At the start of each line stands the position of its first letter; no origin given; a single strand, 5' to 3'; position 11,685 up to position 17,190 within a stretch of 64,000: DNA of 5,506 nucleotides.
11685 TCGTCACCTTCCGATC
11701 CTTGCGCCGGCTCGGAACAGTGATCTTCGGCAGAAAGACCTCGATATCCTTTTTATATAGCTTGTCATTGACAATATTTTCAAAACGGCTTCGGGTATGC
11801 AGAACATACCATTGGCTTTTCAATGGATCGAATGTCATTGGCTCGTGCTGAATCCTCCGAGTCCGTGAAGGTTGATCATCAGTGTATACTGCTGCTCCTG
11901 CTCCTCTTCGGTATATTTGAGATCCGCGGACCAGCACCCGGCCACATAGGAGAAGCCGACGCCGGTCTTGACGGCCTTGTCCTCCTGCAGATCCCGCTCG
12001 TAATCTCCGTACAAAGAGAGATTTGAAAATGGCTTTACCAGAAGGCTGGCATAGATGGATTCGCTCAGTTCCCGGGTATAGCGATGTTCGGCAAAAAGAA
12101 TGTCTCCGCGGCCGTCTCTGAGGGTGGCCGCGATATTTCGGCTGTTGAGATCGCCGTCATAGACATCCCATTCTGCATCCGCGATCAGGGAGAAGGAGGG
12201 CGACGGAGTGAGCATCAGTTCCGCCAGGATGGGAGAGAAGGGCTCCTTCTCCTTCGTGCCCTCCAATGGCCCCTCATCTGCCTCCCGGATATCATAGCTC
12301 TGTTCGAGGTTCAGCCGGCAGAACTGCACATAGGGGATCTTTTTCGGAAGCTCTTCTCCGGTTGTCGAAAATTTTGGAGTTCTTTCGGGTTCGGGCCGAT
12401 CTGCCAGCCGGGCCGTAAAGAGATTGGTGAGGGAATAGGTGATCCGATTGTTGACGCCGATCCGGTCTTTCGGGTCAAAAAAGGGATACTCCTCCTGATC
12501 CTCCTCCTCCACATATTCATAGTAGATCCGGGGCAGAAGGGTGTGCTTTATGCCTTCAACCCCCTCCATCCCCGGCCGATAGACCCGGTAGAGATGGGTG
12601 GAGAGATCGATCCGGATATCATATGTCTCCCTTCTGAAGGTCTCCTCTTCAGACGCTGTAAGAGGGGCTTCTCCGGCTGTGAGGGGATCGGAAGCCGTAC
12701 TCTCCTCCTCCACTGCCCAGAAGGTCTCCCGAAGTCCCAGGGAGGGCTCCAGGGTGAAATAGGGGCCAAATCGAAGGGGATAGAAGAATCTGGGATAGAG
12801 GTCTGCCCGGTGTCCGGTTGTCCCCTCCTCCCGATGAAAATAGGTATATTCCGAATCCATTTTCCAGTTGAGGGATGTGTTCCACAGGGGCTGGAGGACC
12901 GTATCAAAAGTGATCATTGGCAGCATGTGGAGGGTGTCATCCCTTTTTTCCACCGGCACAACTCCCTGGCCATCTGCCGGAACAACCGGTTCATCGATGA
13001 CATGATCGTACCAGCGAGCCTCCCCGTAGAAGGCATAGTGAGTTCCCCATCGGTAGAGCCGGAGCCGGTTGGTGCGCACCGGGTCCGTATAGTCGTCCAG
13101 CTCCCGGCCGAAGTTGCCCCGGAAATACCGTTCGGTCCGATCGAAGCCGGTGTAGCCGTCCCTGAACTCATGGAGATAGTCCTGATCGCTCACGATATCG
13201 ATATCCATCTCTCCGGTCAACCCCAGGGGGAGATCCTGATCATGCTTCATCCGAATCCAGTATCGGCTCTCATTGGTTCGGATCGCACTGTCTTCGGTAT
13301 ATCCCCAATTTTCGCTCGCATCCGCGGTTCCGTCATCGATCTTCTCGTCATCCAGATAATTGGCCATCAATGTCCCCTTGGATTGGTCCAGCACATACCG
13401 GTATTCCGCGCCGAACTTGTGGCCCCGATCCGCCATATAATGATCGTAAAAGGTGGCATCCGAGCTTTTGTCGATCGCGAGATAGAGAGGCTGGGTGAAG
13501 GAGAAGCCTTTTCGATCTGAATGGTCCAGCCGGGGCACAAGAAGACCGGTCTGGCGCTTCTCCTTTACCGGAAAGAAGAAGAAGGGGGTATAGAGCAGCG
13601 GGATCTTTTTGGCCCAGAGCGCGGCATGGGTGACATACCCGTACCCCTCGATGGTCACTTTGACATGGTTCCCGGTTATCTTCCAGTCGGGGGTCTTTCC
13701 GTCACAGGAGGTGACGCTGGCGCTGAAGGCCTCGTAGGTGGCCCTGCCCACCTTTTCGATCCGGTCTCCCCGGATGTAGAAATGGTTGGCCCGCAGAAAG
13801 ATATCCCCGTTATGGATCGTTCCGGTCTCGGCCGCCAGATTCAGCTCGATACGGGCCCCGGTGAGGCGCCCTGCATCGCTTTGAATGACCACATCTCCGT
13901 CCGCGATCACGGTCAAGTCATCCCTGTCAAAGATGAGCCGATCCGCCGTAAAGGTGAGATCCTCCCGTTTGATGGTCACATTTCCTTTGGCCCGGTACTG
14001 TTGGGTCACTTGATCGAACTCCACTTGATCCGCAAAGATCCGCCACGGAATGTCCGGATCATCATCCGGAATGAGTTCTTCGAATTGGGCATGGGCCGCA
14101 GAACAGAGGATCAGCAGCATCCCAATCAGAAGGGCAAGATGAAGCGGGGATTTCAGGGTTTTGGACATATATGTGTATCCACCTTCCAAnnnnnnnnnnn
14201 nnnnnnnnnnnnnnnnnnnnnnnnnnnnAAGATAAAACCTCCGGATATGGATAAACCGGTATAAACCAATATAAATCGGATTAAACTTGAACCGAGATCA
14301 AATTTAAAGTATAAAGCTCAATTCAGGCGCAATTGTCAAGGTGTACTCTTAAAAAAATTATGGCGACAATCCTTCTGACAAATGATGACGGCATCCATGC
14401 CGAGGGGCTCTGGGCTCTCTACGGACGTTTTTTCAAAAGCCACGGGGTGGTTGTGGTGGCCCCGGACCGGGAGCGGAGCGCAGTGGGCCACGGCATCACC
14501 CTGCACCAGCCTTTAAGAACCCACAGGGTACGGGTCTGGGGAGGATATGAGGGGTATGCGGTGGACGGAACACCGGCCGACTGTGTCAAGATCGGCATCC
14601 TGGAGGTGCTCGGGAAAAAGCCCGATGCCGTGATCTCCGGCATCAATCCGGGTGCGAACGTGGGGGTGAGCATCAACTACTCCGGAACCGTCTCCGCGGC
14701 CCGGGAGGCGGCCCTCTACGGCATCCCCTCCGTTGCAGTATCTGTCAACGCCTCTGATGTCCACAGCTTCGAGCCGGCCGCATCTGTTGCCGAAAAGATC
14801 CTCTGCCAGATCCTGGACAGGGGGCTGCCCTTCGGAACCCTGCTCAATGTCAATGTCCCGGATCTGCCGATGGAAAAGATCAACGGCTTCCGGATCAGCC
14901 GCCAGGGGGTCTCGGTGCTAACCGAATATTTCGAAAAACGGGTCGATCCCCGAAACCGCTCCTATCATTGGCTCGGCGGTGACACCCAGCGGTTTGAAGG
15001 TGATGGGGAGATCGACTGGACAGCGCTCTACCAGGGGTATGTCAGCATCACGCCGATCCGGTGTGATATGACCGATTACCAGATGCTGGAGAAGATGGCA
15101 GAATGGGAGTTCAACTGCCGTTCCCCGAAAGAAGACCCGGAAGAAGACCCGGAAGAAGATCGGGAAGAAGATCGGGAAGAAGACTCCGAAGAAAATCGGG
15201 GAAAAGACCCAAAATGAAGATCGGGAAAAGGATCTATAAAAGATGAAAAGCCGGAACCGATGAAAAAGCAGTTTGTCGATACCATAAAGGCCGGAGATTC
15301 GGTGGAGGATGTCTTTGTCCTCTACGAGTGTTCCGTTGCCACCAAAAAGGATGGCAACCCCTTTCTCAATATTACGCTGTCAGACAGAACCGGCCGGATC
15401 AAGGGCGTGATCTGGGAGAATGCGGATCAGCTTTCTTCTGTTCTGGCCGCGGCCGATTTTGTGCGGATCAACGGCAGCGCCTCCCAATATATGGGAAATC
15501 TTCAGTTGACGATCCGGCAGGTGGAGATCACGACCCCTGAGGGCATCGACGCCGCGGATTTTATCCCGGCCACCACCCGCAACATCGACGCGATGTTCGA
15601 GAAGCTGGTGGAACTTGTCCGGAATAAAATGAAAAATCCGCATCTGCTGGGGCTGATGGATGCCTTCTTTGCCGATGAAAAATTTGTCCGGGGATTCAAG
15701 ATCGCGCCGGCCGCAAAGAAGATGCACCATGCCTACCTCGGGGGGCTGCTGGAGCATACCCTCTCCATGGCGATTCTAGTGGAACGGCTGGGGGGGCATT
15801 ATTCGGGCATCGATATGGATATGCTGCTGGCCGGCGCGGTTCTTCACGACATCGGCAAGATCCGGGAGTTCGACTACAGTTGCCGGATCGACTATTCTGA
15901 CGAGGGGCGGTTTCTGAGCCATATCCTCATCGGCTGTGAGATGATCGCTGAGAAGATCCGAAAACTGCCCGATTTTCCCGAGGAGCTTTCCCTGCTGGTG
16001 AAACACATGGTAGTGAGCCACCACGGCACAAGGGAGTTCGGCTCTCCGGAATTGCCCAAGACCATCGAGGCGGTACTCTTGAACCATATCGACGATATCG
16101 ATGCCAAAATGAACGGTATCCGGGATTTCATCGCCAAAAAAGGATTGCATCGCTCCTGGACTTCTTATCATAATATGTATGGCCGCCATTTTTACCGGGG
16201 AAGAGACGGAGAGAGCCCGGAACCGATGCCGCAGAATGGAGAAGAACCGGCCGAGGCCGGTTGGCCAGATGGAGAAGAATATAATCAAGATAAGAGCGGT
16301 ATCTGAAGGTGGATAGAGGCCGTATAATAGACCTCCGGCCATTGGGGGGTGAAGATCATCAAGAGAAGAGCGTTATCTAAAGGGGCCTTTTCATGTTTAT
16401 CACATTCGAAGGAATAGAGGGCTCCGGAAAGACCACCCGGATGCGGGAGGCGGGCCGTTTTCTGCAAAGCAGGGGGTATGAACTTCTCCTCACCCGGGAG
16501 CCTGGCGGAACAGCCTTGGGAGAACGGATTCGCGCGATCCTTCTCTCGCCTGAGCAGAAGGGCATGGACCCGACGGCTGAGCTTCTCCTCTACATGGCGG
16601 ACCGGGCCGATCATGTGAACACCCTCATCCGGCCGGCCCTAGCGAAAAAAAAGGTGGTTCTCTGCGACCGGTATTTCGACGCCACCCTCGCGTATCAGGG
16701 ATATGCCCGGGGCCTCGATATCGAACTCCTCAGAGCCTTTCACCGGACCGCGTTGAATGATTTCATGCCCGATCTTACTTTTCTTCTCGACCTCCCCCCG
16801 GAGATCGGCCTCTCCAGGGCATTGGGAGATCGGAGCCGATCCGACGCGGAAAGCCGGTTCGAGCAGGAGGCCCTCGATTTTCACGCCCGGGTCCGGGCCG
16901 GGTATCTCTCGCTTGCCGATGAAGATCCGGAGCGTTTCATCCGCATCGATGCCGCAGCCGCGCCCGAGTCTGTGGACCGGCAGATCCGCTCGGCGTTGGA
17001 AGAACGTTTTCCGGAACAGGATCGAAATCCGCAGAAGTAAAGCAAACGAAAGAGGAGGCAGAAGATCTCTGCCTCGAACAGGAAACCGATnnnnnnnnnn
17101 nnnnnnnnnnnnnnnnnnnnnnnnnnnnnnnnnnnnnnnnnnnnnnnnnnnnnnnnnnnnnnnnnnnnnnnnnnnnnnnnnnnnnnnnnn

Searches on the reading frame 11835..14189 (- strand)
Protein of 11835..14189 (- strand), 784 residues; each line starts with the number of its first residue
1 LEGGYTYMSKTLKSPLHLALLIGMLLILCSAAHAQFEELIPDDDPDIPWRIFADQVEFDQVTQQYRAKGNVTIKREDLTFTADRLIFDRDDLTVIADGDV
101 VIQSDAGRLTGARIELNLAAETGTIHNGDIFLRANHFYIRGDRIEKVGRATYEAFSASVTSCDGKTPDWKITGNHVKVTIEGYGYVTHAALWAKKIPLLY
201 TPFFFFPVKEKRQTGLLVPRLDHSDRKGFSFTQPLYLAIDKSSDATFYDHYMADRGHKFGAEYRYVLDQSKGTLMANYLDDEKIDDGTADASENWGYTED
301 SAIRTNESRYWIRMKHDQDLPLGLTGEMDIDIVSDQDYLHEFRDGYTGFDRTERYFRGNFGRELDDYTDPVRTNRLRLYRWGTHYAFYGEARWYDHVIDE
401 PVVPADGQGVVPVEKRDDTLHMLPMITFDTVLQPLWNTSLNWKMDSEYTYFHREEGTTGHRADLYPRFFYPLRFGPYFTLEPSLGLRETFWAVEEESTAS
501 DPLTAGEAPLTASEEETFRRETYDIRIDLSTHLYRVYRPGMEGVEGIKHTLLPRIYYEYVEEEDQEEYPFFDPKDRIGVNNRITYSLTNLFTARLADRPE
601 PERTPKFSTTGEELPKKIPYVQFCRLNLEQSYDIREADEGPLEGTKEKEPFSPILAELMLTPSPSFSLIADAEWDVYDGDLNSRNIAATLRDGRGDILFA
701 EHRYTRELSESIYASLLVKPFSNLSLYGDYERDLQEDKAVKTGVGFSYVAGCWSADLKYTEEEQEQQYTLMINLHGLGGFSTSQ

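Call 61: search_protein_families(library=pfam, proteins=[window:11835-14189:-], max_evalue=0.00001)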
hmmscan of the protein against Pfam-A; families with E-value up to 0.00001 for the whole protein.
window:11835-14189:- (784 aa): 2 families
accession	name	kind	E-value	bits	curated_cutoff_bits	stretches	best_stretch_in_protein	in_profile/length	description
PF04453.20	LptD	-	1e-36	127.5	22.4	1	308-716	2-366/384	LPS transport system D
PF19838.5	LptD_2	-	1e-16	61.2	22.5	2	189-319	6-127/464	LptD protein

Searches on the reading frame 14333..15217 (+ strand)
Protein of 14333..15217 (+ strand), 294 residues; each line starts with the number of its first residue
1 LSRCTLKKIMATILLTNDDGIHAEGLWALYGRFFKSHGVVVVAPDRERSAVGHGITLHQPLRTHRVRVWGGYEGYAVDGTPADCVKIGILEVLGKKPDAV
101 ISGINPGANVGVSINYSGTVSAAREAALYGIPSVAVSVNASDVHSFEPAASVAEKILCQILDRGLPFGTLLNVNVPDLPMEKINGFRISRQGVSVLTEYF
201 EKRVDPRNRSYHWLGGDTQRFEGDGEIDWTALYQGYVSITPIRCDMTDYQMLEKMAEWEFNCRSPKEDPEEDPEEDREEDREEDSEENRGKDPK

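Call 4: search_protein_families(library=pfam, proteins=[window:14333-15217:+], max_evalue=0.01)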
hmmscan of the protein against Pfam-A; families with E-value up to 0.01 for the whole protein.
window:14333-15217:+ (294 aa): 1 family
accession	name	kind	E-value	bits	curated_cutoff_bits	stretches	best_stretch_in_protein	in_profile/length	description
PF01975.23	SurE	-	6.1e-63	212.5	22.1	1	13-194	1-185/189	Survival protein SurE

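Call 5: search_protein_families(library=ncbifam, proteins=[window:14333-15217:+], max_evalue=0.01)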
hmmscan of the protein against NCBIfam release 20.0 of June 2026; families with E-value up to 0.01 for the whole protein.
window:14333-15217:+ (294 aa): 13 families
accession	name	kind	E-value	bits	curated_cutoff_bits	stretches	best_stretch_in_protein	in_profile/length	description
NF001492.0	PRK00346.2-2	equivalog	7.6e-84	280.9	271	1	12-258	5-256/261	5'/3'-nucleotidase SurE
NF001490.0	PRK00346.1-4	equivalog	1.5e-81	273.3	233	1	12-259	2-251/254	5'/3'-nucleotidase SurE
NF010545.0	PRK13935.1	equivalog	1.7e-75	253.6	365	1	12-259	2-249/254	stationary phase survival protein SurE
NF001489.0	PRK00346.1-3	equivalog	1.1e-72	244.4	295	1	12-259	2-245/250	5'/3'-nucleotidase SurE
TIGR00087.1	surE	equivalog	1.7e-68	230.7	135.1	1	12-247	2-252/252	5'/3'-nucleotidase SurE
NF001491.0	PRK00346.2-1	equivalog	2.2e-66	223.8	290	1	11-258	3-261/266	5'/3'-nucleotidase SurE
NF010542.0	PRK13932.1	equivalog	3.6e-65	219.8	436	1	10-261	9-260/261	stationary phase survival protein SurE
NF001494.0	PRK00346.2-4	equivalog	3.8e-65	220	313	1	10-258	1-256/259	5'/3'-nucleotidase SurE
NF010543.0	PRK13933.1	equivalog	2e-61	207.7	280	1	12-258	2-250/253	stationary phase survival protein SurE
NF001488.0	PRK00346.1-1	equivalog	2.5e-59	200.6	396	1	13-259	3-244/253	5'/3'-nucleotidase SurE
NF001493.0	PRK00346.2-3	equivalog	3.2e-50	171.2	230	1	12-245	6-246/269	5'/3'-nucleotidase SurE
NF010544.0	PRK13934.1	equivalog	7.5e-46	156.4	325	1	12-249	2-244/266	stationary phase survival protein SurE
NF010541.0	PRK13931.1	equivalog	1.8e-42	145.5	422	1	13-256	3-257/261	5'/3'-nucleotidase SurE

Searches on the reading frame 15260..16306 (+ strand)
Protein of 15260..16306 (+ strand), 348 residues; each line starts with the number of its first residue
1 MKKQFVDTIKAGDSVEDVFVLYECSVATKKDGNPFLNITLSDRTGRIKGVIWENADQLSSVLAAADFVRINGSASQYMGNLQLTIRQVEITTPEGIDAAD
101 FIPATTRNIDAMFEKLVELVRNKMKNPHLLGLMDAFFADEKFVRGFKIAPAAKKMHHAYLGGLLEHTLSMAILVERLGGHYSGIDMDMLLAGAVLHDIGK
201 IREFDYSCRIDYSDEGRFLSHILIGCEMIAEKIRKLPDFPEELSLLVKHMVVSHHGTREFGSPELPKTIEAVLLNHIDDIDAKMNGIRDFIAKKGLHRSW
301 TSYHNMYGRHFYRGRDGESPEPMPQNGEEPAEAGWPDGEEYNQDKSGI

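Call 4: search_protein_families(library=pfam, proteins=[window:15260-16306:+], max_evalue=0.01)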
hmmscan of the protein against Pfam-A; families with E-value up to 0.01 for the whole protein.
window:15260-16306:+ (348 aa): 4 families
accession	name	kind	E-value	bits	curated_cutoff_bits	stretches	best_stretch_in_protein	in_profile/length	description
PF01966.28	HD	-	4.6e-15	56.4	22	1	164-282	2-115/116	HD domain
PF01336.31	tRNA_anti-codon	-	1.3e-09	38.2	27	1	26-90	7-74/75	OB-fold nucleic acid binding domain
PF07514.17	TraI_2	-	0.00024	20.6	23.9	1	148-173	51-76/324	Putative helicase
PF08668.18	HDOD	-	0.007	16.3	22.9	0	155-201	87-133/196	HDOD domain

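Call 5: search_protein_families(library=ncbifam, proteins=[window:15260-16306:+], max_evalue=0.01)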
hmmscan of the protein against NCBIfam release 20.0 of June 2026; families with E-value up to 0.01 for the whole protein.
window:15260-16306:+ (348 aa): 9 families
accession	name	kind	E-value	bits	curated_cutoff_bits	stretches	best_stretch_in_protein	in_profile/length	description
NF010007.0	PRK13480.1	equivalog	1e-55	189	460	1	6-312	5-308/314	3'-5' exoribonuclease YhaM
TIGR00277.1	HDIG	domain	3.3e-09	36.5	27.6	1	162-231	4-67/84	HDIG domain-containing metalloprotein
TIGR01596.1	cas3_HD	equivalog_domain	2e-06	28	43.45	1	163-268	1-113/178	CRISPR-associated endonuclease Cas3''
NF041494.1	MobH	equivalog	0.00054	19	200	1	141-173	42-74/340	MobH family relaxase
TIGR03760.1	ICE_TraI_Pfluor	equivalog_domain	0.0016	18.1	161.4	1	143-172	48-77/218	integrating conjugative element relaxase, PFGI-1 class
NF009032.0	PRK12366.1-3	equivalog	0.0019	16.5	773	1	18-100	193-276/651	replication factor A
NF004226.0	PRK05673.1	equivalog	0.0031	15.4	1002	1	11-94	981-1065/1146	DNA polymerase III subunit alpha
TIGR00295.1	TIGR00295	hypoth_equivalog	0.006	16.3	172.35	0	182-206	37-61/164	TIGR00295 family protein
NF012035.0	PRK15491.1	equivalog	0.0094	15.2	362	0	17-75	184-245/374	replication factor A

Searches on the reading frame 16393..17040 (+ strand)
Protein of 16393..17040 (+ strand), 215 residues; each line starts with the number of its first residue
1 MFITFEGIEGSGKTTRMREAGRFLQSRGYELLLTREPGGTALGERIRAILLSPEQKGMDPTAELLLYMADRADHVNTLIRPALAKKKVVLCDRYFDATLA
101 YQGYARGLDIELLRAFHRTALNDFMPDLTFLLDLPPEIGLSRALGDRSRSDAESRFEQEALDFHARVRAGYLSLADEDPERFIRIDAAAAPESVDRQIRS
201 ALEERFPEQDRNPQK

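Call 4: search_protein_families(library=pfam, proteins=[window:16393-17040:+], max_evalue=0.01)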
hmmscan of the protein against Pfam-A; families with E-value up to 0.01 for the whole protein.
window:16393-17040:+ (215 aa): 3 families
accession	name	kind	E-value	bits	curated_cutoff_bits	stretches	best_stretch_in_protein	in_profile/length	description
PF02223.23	Thymidylate_kin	-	9.1e-51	172.6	27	1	5-198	1-185/185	Thymidylate kinase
PF13521.12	AAA_28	-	0.00015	22.4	27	1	3-168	2-143/164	AAA domain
PF13401.12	AAA_22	-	0.0023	18.7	27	0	2-77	7-84/130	AAA domain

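Call 5: search_protein_families(library=ncbifam, proteins=[window:16393-17040:+], max_evalue=0.01)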
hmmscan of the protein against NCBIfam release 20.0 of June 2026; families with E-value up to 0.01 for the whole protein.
window:16393-17040:+ (215 aa): 2 families
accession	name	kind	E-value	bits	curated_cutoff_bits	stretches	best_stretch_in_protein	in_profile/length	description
TIGR00041.1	DTMP_kinase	equivalog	2.5e-55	187.2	83.25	1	1-198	5-196/196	dTMP kinase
NF005923.0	PRK07933.1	equivalog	2.1e-10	40.3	193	1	1-194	1-203/213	dTMP kinase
